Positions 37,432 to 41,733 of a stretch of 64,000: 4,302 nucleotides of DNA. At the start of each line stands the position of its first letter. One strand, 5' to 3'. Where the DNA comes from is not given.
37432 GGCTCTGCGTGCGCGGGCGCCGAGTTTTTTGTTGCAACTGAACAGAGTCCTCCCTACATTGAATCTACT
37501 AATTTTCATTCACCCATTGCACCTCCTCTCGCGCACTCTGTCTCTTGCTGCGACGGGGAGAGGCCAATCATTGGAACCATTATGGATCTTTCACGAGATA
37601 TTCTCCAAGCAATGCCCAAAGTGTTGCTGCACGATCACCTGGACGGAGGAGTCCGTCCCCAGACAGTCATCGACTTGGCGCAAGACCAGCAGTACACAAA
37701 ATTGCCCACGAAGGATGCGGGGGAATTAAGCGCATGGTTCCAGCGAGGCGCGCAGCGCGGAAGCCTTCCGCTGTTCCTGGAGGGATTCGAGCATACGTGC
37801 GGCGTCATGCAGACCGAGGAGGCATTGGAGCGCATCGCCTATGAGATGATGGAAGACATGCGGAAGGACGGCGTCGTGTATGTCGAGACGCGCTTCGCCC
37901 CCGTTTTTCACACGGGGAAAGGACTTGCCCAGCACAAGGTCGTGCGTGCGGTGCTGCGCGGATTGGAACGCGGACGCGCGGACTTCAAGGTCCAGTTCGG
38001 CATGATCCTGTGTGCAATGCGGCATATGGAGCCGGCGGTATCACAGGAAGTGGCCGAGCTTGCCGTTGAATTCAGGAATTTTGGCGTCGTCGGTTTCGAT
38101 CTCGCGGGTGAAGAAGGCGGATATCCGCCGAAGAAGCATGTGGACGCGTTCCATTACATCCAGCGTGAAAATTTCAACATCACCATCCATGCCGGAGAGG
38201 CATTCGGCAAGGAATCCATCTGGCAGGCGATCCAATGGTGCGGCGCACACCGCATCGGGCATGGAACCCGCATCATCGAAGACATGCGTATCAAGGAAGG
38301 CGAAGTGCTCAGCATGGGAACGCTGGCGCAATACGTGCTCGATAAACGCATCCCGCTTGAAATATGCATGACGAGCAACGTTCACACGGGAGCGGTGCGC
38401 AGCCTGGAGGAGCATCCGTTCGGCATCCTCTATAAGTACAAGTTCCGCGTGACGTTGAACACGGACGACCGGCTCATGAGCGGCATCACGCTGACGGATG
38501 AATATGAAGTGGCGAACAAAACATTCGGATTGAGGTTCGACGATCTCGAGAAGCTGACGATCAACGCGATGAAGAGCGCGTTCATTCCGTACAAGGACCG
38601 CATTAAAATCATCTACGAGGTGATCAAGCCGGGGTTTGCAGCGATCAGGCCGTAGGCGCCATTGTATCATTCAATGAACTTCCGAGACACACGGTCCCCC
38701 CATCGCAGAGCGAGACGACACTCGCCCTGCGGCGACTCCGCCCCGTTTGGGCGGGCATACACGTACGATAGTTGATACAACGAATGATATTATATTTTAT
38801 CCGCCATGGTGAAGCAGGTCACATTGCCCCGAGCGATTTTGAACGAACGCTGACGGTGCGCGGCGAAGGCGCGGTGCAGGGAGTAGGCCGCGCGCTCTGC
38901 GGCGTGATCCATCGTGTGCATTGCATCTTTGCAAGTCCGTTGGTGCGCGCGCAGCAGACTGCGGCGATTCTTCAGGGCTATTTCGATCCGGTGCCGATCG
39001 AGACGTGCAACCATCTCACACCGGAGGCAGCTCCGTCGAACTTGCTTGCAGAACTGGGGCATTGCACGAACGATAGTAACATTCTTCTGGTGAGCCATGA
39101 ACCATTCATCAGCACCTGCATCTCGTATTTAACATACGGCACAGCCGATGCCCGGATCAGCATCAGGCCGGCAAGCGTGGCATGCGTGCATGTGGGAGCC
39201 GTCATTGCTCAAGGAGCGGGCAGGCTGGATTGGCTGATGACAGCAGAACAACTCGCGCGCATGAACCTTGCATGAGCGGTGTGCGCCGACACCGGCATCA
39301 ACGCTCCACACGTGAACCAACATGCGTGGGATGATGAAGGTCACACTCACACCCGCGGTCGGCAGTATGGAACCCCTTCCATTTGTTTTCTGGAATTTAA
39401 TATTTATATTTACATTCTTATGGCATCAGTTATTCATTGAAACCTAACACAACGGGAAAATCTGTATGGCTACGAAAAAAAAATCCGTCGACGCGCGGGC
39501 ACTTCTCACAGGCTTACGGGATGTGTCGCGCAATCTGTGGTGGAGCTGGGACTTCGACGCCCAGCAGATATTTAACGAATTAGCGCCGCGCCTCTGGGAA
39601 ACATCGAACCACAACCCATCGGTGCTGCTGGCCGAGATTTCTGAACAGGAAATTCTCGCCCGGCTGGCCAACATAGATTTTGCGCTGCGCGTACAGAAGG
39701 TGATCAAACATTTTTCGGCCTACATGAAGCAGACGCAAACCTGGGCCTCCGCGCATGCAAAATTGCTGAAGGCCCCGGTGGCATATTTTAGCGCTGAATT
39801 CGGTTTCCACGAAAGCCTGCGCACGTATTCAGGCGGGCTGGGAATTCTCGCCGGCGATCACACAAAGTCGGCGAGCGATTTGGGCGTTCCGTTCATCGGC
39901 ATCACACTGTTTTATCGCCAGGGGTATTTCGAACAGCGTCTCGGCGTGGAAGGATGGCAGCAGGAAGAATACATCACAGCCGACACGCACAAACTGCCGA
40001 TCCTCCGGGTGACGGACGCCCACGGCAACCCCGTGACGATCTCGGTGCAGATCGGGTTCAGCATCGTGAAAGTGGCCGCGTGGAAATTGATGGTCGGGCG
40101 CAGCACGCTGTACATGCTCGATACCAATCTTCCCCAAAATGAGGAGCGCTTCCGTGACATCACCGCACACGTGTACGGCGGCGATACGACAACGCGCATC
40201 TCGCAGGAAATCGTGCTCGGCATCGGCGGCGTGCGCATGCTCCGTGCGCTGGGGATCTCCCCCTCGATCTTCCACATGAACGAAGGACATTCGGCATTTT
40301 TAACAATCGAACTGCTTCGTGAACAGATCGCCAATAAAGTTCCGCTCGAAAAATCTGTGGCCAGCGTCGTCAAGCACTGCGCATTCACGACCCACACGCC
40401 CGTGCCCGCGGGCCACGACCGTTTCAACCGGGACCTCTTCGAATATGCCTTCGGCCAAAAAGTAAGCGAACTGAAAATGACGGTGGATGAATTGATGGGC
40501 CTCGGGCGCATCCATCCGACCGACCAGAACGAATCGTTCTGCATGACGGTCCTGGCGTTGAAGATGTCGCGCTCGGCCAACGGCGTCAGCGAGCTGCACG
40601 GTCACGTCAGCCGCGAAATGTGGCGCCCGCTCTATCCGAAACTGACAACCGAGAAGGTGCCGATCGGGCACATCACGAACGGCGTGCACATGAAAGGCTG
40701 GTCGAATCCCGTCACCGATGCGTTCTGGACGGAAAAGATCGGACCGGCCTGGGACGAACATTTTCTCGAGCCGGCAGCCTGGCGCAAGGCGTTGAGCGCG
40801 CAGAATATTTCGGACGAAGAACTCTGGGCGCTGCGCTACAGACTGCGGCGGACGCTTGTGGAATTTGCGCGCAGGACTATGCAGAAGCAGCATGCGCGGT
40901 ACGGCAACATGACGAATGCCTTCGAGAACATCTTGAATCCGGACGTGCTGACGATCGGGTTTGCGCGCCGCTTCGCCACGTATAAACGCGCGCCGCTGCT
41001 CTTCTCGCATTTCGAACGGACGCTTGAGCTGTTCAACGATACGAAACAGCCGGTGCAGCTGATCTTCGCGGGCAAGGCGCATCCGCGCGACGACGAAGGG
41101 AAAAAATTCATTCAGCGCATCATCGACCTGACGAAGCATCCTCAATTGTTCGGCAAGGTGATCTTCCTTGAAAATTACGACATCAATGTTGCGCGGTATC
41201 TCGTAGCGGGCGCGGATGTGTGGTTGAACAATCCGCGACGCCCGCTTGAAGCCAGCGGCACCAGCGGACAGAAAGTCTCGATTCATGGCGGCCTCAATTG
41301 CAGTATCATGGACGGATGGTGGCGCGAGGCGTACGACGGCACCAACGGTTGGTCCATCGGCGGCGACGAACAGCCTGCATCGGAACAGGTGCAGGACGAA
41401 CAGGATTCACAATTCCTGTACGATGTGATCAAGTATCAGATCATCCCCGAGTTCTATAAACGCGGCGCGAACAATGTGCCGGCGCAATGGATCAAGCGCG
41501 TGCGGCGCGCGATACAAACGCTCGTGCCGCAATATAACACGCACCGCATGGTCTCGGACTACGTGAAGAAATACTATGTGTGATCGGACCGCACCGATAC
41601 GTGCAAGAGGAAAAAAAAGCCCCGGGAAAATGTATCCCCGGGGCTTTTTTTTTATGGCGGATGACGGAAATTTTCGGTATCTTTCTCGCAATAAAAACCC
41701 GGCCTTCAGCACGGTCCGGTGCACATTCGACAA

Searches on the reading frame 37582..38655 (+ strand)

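Call 7: search_protein_families(library=pfam, proteins=[window:37582-38655:+], max_evalue=0.001)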
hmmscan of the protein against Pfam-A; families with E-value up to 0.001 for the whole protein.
window:37582-38655:+ (357 aa): 1 family
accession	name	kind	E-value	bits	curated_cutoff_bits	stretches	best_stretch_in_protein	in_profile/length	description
PF00962.28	A_deaminase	-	2.8e-104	349.2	27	1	12-349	1-329/330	Adenosine deaminase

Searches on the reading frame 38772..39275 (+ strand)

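Call 25: search_protein_families(library=pfam, proteins=[window:38772-39275:+], max_evalue=1)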
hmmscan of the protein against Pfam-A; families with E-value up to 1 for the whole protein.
window:38772-39275:+ (167 aa): 1 family
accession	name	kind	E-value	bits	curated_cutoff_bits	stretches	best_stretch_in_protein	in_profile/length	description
PF00300.27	His_Phos_1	-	4.8e-11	43.1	21.7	2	7-82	1-77/194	Histidine phosphatase superfamily (branch 1)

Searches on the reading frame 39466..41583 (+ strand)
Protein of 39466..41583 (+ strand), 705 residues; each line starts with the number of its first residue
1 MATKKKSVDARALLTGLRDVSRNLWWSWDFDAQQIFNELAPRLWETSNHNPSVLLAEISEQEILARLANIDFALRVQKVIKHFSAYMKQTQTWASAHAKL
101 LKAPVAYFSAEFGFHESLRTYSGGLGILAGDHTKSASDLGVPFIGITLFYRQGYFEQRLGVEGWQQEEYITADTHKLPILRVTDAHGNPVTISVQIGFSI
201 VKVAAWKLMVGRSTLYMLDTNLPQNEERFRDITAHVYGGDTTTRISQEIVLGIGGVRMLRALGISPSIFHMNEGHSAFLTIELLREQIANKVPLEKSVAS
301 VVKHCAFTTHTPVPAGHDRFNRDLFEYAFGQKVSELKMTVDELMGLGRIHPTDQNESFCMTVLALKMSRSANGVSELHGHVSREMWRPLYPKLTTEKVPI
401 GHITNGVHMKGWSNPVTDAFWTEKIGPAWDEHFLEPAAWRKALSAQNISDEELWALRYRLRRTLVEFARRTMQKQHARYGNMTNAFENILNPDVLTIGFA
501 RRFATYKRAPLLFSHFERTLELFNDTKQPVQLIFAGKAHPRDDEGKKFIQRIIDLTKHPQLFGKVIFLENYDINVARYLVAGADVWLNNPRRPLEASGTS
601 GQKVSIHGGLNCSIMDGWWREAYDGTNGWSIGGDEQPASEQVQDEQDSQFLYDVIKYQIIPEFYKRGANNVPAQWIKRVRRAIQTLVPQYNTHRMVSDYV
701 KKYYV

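Call 7: search_protein_families(library=pfam, proteins=[window:39466-41583:+], max_evalue=0.001)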
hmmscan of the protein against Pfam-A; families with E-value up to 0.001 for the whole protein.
window:39466-41583:+ (705 aa): 2 families
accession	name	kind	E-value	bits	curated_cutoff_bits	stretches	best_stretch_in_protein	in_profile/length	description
PF00343.26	Phosphorylase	-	1.6e-28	99.9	27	2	268-617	219-579/713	Carbohydrate phosphorylase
PF11897.13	DUF3417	-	2.7e-28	99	25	1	14-118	5-109/109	Protein of unknown function (DUF3417)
